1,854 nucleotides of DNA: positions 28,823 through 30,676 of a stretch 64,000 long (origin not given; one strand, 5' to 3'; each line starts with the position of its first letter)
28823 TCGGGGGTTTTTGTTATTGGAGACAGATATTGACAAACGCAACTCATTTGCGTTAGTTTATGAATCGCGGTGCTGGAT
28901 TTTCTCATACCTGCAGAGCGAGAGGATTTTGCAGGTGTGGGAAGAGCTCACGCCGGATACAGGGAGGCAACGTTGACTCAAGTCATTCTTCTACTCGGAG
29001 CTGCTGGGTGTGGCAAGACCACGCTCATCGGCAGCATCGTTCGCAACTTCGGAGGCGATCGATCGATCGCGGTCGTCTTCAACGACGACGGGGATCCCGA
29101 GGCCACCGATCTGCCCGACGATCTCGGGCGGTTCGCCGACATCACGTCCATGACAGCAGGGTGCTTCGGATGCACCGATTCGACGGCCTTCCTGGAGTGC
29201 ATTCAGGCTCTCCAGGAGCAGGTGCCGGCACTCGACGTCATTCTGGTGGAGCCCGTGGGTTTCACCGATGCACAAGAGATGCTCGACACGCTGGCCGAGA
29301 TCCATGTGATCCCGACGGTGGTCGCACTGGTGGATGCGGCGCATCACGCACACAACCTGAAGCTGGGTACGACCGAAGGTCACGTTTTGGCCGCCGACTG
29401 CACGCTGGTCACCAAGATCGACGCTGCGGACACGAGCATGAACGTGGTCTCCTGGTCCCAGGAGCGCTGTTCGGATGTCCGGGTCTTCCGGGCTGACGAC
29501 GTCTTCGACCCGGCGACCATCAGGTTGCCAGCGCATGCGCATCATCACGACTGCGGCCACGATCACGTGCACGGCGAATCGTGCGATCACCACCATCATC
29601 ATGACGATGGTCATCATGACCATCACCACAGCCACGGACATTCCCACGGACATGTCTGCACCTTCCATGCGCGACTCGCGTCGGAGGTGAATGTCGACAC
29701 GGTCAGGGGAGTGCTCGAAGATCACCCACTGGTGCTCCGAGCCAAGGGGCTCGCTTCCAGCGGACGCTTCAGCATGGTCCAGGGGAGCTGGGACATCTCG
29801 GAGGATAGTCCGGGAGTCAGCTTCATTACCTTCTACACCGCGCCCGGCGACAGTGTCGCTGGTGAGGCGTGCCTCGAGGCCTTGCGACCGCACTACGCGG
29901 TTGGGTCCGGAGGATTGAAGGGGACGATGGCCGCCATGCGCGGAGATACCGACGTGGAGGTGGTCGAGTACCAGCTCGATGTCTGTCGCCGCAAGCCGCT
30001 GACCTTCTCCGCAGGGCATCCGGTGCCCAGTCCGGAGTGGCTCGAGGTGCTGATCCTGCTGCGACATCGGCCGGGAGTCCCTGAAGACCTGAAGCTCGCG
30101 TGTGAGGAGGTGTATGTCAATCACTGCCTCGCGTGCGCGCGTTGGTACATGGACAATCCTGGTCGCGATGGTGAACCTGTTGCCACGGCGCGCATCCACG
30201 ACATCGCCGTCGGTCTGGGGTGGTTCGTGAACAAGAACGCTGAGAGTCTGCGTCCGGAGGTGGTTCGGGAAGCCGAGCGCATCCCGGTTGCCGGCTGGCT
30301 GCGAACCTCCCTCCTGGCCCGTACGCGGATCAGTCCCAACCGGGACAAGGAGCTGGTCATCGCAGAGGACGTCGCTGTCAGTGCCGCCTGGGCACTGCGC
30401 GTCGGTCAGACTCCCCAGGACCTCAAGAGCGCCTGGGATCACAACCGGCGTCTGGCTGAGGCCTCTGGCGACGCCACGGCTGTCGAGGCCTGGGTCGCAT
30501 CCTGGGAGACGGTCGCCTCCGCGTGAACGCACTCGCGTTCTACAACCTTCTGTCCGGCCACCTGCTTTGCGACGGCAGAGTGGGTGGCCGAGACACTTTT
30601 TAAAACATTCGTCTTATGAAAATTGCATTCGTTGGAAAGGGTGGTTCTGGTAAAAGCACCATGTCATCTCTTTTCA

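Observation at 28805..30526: Divergent His-rich COG0523 GTPase behind a promoter with a perfect palindromic operator; second COG0523 copy in the window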

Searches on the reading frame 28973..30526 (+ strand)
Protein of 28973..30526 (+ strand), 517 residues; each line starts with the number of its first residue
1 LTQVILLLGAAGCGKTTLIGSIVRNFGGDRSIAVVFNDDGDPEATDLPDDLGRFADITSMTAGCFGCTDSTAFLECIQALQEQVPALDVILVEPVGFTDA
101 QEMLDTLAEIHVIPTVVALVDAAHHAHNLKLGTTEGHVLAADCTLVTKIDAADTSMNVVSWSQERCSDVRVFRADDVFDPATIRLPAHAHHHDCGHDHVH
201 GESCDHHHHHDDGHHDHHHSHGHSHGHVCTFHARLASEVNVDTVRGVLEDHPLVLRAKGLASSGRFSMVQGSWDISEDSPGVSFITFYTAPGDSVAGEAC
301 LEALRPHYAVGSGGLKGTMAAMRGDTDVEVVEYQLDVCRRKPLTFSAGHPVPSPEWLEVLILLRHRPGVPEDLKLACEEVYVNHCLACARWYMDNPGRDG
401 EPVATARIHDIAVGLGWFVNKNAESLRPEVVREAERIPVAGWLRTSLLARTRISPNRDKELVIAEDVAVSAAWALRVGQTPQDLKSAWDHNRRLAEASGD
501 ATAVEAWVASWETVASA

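Call 8: search_protein_families(library=pfam, proteins=[window:28973-30526:+], max_evalue=0.01)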
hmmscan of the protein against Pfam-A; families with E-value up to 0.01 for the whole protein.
window:28973-30526:+ (517 aa): 5 families
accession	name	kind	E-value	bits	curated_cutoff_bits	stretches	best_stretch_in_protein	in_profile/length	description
PF02492.25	cobW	-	5.1e-21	75.5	20.7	1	4-164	2-167/180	CobW/HypB/UreG, nucleotide-binding domain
PF01443.25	Viral_helicase1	-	0.002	18.4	21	1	6-54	2-46/228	Viral superfamily 1 RNA helicase core domain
PF00448.28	SRP54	-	0.004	17.3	22.7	1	3-164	2-165/196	SRP54-type protein, GTPase domain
PF05729.18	NACHT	-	0.0049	17.2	26.7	1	4-27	2-25/167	NACHT domain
PF13401.12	AAA_22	-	0.0075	17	27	0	3-85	6-80/130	AAA domain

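Call 12: find_homologous_proteins(query=window:28973-30526:+)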
Query window:28973-30526:+ (517 aa): 9 proteins with E <= 0.001 among 8000 candidates.
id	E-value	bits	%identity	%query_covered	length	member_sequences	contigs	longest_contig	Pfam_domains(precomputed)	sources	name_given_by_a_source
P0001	0.0e+0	1194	100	100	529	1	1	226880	PF02492.26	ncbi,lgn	-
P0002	1.2e-267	907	74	100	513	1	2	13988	PF02492.26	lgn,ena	-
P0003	9.7e-174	597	54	99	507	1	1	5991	PF02492.26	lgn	-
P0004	6.3e-170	584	54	99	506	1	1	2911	PF02492.26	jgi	jgi:G3E family GTPase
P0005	4.1e-163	562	51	98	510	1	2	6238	PF02492.26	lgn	-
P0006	7.0e-163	561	51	98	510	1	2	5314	PF02492.26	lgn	-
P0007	4.3e-147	509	48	100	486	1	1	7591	PF02492.26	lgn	-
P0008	4.9e-130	453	45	96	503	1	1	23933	PF02492.26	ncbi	-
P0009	6.2e-45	172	28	95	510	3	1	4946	PF02492.26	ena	-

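Call 13: find_encoding_contigs(protein=P0001, flank=10000, max_places=4)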
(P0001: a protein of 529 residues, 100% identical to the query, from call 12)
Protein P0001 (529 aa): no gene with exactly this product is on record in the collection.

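Call 14: find_encoding_contigs(protein=P0002, flank=10000, max_places=4)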
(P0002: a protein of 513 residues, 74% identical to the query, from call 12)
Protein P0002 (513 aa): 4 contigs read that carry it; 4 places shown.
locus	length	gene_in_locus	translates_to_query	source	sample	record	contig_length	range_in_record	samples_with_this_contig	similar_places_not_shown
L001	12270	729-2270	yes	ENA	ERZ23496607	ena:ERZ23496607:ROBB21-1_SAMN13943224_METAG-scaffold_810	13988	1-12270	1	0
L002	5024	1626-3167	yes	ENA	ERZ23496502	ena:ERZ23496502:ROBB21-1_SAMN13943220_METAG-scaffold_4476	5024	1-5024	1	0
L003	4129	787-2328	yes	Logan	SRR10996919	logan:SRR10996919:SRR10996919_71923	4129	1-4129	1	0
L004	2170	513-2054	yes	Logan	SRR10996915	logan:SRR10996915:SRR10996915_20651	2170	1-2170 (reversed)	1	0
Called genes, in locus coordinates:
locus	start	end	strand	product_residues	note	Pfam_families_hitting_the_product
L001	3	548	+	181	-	?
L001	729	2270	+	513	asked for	PF02492:cobW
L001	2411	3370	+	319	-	PF01656:CbiA (weak), PF10609:ParA (faint)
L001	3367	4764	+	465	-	PF02784:Orn_Arg_deC_N, PF00278:Orn_DAP_Arg_deC (faint)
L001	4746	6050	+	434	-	PF00291:PALP, PF00581:Rhodanese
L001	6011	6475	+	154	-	PF01475:FUR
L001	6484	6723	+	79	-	PF13376:OmdA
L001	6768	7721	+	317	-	PF00009:GTP_EFTU (faint), PF02492:cobW, PF09439:SRPRB (faint), PF07683:CobW_C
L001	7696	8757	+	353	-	-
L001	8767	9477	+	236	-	-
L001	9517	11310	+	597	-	PF00009:GTP_EFTU, PF01926:MMR_HSR1 (faint), PF03144:GTP_EFTU_D2, PF22042:EF-G_D2, PF00679:EFG_C, PF21018:BipA_C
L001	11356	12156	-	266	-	PF00950:ABC-3, PF01032:FecCD (weak)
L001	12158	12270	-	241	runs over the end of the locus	PF00005:ABC_tran, PF02463:SMC_N (faint), PF13304:AAA_21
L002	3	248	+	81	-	?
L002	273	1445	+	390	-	PF03193:RsgA_GTPase (faint), PF02492:cobW, PF07683:CobW_C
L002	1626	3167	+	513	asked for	PF02492:cobW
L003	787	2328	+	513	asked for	PF02492:cobW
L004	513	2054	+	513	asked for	PF02492:cobW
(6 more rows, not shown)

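Call 15: find_encoding_contigs(protein=P0008, flank=10000, max_places=4)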
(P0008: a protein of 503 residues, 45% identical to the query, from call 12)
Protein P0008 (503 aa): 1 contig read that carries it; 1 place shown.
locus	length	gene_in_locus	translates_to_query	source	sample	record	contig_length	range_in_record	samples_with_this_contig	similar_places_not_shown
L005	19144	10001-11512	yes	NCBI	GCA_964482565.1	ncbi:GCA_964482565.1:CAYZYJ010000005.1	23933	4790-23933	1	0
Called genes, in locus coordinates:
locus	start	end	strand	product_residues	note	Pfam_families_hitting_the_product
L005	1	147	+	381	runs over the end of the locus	PF01098:FTSW_RODA_SPOVE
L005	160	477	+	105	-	-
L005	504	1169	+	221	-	PF01386:Ribosomal_L25p, PF14693:Ribosomal_TL5_C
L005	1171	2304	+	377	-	PF11258:DUF3048, PF17479:DUF3048_C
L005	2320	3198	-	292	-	PF17827:PrmC_N, PF05175:MTS (weak), PF06325:PrmA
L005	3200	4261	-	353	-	PF03462:PCRF, PF00472:RF-1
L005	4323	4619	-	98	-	PF01197:Ribosomal_L31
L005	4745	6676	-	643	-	-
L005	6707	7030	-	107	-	-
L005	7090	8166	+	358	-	-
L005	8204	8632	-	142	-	PF01475:FUR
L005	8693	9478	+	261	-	PF03059:NAS, PF05175:MTS (faint)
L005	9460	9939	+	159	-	-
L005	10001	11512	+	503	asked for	PF02492:cobW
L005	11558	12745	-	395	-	PF08014:MATCAP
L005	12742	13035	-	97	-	PF12728:HTH_17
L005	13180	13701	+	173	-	PF04542:Sigma70_r2, PF08281:Sigma70_r4_2, PF04545:Sigma70_r4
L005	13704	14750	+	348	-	PF18915:DUF5667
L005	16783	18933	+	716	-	-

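Call 20: find_encoding_contigs(protein=P0003, flank=10000, max_places=2)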
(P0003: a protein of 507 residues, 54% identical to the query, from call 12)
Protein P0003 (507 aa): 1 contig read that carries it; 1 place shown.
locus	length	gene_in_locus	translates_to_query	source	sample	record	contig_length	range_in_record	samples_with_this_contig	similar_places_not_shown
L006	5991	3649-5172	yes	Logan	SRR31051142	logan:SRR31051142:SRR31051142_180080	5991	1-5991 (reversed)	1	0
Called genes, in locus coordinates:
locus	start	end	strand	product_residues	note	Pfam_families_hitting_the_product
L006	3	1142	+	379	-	?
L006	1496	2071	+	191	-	PF03059:NAS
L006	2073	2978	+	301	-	PF02492:cobW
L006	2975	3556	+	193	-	-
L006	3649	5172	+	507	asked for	PF02492:cobW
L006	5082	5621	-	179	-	-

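Call 21: find_encoding_contigs(protein=P0005, flank=10000, max_places=2)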
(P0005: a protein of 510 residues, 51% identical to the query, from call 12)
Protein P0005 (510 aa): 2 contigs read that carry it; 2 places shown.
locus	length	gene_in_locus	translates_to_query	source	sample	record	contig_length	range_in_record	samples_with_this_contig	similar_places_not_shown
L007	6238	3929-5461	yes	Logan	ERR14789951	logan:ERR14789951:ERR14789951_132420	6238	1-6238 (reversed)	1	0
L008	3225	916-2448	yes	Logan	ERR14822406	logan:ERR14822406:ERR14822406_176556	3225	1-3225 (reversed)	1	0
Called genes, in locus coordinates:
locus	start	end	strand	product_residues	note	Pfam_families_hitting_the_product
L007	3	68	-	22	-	?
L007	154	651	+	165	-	PF00856:SET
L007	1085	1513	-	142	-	PF01475:FUR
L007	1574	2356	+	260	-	PF03059:NAS, PF13649:Methyltransf_25 (weak)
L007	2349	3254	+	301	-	PF02492:cobW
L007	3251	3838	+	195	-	-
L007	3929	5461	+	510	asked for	PF02492:cobW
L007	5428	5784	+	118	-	PF03203:MerC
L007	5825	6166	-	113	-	-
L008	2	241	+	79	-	?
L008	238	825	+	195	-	-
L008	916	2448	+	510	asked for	PF02492:cobW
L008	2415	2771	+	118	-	PF03203:MerC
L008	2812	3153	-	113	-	-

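Call 22: find_encoding_contigs(protein=P0007, flank=10000, max_places=2)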
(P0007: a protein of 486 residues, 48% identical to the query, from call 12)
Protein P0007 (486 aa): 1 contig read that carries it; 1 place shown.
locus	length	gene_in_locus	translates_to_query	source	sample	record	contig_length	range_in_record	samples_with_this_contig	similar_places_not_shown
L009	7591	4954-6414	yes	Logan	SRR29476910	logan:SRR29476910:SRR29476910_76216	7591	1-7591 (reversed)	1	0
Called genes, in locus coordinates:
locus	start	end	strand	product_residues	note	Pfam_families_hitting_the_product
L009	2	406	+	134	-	?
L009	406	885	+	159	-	-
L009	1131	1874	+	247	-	-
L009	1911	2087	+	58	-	PF13242:Hydrolase_like, PF13419:HAD_2 (weak)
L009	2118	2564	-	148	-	PF01475:FUR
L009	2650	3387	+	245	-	PF03059:NAS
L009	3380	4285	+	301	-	PF02492:cobW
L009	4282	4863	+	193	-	-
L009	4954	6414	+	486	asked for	PF02492:cobW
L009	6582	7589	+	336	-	?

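Call 23: find_encoding_contigs(protein=P0009, flank=10000, max_places=2)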
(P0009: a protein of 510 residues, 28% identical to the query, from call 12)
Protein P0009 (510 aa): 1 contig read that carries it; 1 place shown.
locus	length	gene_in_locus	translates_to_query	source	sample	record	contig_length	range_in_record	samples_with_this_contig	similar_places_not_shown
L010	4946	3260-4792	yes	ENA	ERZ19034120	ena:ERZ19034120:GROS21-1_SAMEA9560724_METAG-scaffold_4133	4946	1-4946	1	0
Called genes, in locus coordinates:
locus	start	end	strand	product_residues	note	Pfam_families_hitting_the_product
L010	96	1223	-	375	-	PF07907:YibE_F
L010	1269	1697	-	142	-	PF01475:FUR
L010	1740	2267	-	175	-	-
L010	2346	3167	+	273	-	PF03059:NAS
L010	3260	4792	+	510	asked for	PF02492:cobW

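Call 25: find_related_loci(query=A1, collection=genome_contigs, flank=10000)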
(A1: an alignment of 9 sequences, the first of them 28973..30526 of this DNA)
Query A1 (517 aa) in genome_contigs; peptide patterns used: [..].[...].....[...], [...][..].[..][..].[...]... (x = any residue, [..] = any of these).
600 stretches matched a pattern, but none encodes a relative of the query by tblastn (E <= 1e-3).

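Call 26: search_protein_families(library=ncbifam, proteins=[window:28973-30526:+], max_evalue=0.001)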
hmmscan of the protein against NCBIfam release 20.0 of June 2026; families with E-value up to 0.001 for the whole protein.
window:28973-30526:+ (517 aa): 4 families
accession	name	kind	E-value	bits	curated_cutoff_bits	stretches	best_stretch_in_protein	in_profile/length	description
NF041053.1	CobW_rel_Se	equivalog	1e-12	48.1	180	1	3-155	2-160/195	CobW-related selenoprotein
NF008578.0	PRK11537.1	equivalog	3e-10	39.8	361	1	3-157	5-168/318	GTPase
TIGR02475.1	CobW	equivalog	4.2e-07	29.2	332.1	1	6-180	8-188/342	cobalamin biosynthesis protein CobW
NF038288.1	chaper_GTP_ZigA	equivalog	5.5e-06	25.5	600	1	4-128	3-141/390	zinc metallochaperone GTPase ZigA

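Call 44: predict_structure(alignment_id=A1)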
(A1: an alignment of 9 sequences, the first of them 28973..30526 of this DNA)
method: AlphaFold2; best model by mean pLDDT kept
length: 517 residues; sequences in the alignment: 9
mean_pLDDT: 75.6   pTM: 0.55
mean pLDDT of the five models: 75.6, 71.8, 71.1, 68.9, 67.1
residues with pLDDT >= 90: 112; 70-90: 254; 50-70: 91; < 50: 60
segments of 3 or more residues with pLDDT < 50: 40-45, 61-68, 186-226
pLDDT, mean of each block of 10 residues (from residue 1): 84 81 83 71 51 64 49 71 71 73 77 88 80 80 87 68 90 83 57 29 29 30 48 84 92 81 80 73 76 82 88 60 58 74 64 68 79 88 90 84 80 89 86 92 91 85 93 90 83 95 95 89
secondary structure, 60 per line:
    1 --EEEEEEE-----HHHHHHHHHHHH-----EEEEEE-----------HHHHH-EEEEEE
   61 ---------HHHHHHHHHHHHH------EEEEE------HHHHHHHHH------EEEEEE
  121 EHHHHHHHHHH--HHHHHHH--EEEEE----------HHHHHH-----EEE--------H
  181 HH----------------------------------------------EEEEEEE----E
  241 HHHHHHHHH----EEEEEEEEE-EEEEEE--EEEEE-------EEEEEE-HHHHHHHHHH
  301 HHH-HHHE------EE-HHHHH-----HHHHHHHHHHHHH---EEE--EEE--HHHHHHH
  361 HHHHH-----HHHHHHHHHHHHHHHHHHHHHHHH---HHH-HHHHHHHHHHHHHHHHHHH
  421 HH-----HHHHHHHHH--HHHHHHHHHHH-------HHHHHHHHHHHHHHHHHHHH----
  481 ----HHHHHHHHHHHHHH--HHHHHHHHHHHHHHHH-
elements in order: E3-9 H15-26 E32-37 H49-53 E55-60 H70-82 E89-93 H100-108 E115-121 H122-131 H134-140 E143-147 H158-163 E169-171 E229-235 H241-249 E254-262 E264-269 E272-276 E284-289 H291-303 H318-322 H328-340 E344-346 E349-351 H354-365 H371-394 H402-422 H428-436 H439-449 H457-476 H485-498 H501-516

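Call 51: search_solved_structures(query=window:28973-30523:+, max_evalue=0.01)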
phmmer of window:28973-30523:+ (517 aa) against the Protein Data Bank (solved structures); distinct sequences matched with E-value up to 0.01: 6.
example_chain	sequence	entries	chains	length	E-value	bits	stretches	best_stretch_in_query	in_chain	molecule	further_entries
1nij_A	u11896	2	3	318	2.1e-08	36.3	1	4-154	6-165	Hypothetical protein yjiA | Uncharacterized GTP-binding protein YjiA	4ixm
4ixn_A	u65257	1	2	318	9.7e-08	34.2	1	4-154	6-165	Uncharacterized GTP-binding protein YjiA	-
7o9h_A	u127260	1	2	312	0.00018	23.4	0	4-121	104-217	Signal recognition particle receptor FtsY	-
2qy9_A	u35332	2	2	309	0.00019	23.3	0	4-121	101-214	Cell division protein ftsY | Signal recognition particle-docking protein FtsY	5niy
2yhs_A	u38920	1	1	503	0.00072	21.4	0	4-121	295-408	CELL DIVISION PROTEIN FTSY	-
4hi0_E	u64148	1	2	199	0.0034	19.2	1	7-113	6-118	Urease accessory protein UreG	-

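Call 52: find_encoding_contigs(protein=P0006, flank=10000, max_places=2)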
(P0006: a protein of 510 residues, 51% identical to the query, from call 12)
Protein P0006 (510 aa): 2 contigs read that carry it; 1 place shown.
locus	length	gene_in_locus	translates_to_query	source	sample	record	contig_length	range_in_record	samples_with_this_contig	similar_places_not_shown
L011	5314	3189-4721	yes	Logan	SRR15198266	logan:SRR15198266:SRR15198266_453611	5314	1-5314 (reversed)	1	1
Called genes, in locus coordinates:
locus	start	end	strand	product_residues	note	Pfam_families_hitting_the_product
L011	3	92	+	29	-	?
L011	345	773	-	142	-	PF01475:FUR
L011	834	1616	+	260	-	PF03059:NAS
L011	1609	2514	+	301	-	PF02492:cobW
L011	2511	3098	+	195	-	-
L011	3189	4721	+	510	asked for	PF02492:cobW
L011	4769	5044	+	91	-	-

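Call 53: find_encoding_contigs(protein=P0004, flank=10000, max_places=2)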
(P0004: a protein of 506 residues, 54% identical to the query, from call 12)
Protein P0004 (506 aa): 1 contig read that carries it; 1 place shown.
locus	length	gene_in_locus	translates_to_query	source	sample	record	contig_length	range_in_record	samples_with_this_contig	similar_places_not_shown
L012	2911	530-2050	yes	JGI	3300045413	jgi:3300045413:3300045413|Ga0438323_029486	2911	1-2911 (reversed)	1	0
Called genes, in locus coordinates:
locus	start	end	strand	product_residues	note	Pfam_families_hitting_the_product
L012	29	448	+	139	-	-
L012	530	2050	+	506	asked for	PF02492:cobW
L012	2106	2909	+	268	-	?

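Call 58: fold_search(model_id=the predicted structure, library=pdb)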
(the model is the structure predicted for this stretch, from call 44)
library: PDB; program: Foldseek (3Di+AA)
matches with E <= 10: 1265; with E <= 0.001: 68
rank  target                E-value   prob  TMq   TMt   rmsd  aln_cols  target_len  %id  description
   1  4ixm_A                6.3e-09  1.00  0.28  0.43  18.6       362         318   18  Crystal structure of Zn(II)-bound YjiA GTPase from E. coli (released 2013-02-27)
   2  1nij                  1.3e-08  1.00  0.27  0.42  20.4       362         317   19  YJIA PROTEIN (released 2003-06-24)
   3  4ixn_A                1.6e-08  1.00  0.27  0.41  20.2       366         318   18  Crystal Structure of Zn(II)-bound E37A,C66A,C67A triple mutant YjiA GTPase (released 2013-02-27)
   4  6dlx_A                2.4e-05  1.00  0.27  0.43   4.6       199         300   18  FtsY-NG domain bound to fragment 3. (released 2018-08-22)
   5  6cvd_A                3.4e-05  1.00  0.26  0.41   4.9       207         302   17  High resolution crystal structure of FtsY-NG domain of E. coli bound to fragment 1 (released 2018-08-22)
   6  2yhs                  4.7e-05  1.00  0.22  0.35   4.6       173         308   18  Structure of the E. coli SRP receptor FtsY (released 2011-05-18)
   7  2cnw_E                4.7e-05  1.00  0.22  0.38   4.7       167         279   18  GDPALF4 complex of the SRP GTPases Ffh and FtsY (released 2006-10-11)
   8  5l3s_F                5.9e-05  1.00  0.26  0.43   5.9       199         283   18  Structure of the GTPase heterodimer of crenarchaeal SRP54 and FtsY (released 2016-06-08)
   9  5l3s_H                6.2e-05  1.00  0.26  0.44   5.2       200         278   20  Structure of the GTPase heterodimer of crenarchaeal SRP54 and FtsY (released 2016-06-08)
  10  4c7o_B                7.3e-05  1.00  0.26  0.46   6.0       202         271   18  The structural basis of FtsY recruitment and GTPase activation by SRP RNA (released 2013-11-20)
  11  6cs8_B                7.3e-05  1.00  0.25  0.40   5.0       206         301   17  High resolution crystal structure of FtsY-NG domain of E. coli (released 2018-08-22)
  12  4lps_A                7.7e-05  1.00  0.27  0.58   4.0       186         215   17  Crystal structure of HypB from Helicobacter pylori in complex with nickel (released 2013-12-18)
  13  7o9h_B                8.1e-05  1.00  0.21  0.34   5.1       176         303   19  Escherichia coli FtsY in complex with pppGpp (released 2022-02-02)
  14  2q9b_A                9.0e-05  1.00  0.23  0.37   4.6       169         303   18  Structure of FTSY:GMPPNP Complex (released 2007-07-03)
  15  6fqd_B                9.5e-05  1.00  0.24  0.43   5.0       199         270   18  Escherichia Coli Signal Recognition Particle Receptor FtsY NGdN1 (released 2018-05-09)
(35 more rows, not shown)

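Call 82: find_related_loci(query=A1, collection=metagenome_contigs, flank=6000)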
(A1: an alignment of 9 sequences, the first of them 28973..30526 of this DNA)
Query A1 (517 aa) in metagenome_contigs; peptide patterns used: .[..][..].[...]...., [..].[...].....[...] (x = any residue, [..] = any of these).
600 stretches matched a pattern, but none encodes a relative of the query by tblastn (E <= 1e-3).

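Call 86: find_homologous_proteins(query=A6, max_evalue=1e-20)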
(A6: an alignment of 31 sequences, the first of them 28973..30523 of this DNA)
Query A6 (31 sequences) (517 aa, profile of the alignment): 9 proteins with E <= 1e-20 among 8000 candidates.
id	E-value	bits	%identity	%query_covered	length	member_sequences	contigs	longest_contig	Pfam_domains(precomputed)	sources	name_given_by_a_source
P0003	9.3e-170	584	54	99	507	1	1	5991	PF02492.26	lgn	-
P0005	2.7e-169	582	51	98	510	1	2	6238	PF02492.26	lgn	-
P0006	1.3e-166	573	51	98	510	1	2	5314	PF02492.26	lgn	-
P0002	1.5e-159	550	74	100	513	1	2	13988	PF02492.26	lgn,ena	-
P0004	7.8e-159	548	54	99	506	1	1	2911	PF02492.26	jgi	jgi:G3E family GTPase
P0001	1.4e-156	540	100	100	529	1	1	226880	PF02492.26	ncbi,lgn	-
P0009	3.8e-156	539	28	95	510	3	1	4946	PF02492.26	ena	-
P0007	2.0e-155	537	48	100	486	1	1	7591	PF02492.26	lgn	-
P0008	2.9e-154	533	45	96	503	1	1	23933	PF02492.26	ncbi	-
